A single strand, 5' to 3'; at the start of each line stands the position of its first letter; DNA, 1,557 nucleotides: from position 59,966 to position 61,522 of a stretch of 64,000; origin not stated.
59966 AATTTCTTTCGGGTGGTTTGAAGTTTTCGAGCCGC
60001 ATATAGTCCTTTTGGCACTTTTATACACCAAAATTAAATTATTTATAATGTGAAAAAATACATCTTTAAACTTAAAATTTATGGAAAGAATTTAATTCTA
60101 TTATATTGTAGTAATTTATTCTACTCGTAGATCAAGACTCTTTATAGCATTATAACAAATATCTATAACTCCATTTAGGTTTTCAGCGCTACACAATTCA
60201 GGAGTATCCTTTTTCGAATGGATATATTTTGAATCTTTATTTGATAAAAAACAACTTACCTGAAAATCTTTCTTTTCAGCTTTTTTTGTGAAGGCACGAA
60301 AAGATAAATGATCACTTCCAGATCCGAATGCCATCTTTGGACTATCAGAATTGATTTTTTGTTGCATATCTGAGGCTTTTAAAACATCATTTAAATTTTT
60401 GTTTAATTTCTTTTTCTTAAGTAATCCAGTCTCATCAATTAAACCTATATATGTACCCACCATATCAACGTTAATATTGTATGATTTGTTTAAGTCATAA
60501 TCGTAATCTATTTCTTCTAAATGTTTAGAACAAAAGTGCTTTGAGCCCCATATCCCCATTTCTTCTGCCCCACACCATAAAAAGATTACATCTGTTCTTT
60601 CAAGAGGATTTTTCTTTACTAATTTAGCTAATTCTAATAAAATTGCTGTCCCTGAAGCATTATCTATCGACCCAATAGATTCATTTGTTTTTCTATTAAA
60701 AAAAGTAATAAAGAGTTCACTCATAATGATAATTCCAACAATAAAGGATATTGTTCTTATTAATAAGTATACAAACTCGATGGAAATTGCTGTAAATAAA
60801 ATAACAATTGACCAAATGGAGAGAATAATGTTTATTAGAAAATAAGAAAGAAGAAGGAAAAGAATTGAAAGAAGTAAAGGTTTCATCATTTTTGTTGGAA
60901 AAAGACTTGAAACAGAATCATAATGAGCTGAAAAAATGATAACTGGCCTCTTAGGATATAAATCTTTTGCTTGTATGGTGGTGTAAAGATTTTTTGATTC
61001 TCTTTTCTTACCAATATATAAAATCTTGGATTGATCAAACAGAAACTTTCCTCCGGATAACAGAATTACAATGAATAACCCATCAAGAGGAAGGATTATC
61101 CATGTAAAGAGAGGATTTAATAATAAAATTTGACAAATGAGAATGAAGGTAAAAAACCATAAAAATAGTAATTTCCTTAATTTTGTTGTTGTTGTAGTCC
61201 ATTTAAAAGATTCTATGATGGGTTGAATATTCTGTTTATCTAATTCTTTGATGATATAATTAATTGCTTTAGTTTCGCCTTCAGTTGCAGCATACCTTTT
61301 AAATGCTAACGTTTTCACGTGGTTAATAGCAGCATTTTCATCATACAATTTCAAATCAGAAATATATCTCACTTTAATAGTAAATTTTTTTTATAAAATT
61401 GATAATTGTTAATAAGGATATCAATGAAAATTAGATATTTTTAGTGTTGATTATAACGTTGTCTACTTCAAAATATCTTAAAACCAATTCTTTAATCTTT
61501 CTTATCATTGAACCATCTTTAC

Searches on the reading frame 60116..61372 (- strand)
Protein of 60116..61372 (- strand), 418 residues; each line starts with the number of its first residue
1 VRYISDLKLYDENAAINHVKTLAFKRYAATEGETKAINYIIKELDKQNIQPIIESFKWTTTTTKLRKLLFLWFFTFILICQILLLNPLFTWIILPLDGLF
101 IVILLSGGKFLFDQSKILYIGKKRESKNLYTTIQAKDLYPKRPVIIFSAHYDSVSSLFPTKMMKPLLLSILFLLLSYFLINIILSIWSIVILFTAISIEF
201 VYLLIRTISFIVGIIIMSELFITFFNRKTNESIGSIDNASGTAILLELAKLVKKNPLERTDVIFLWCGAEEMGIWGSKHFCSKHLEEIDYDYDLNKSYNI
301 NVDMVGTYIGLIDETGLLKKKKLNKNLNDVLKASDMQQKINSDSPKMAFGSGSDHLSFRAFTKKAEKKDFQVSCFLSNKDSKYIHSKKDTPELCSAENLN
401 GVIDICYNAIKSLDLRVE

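Call 13: search_protein_families(library=pfam, proteins=[window:60116-61372:-], max_evalue=0.00001)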
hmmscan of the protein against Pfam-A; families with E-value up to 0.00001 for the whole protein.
window:60116-61372:- (418 aa): 1 family
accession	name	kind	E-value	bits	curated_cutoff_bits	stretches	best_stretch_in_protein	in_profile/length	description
PF04389.22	Peptidase_M28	-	2.6e-22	79.9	21.3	1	234-408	29-191/193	Peptidase family M28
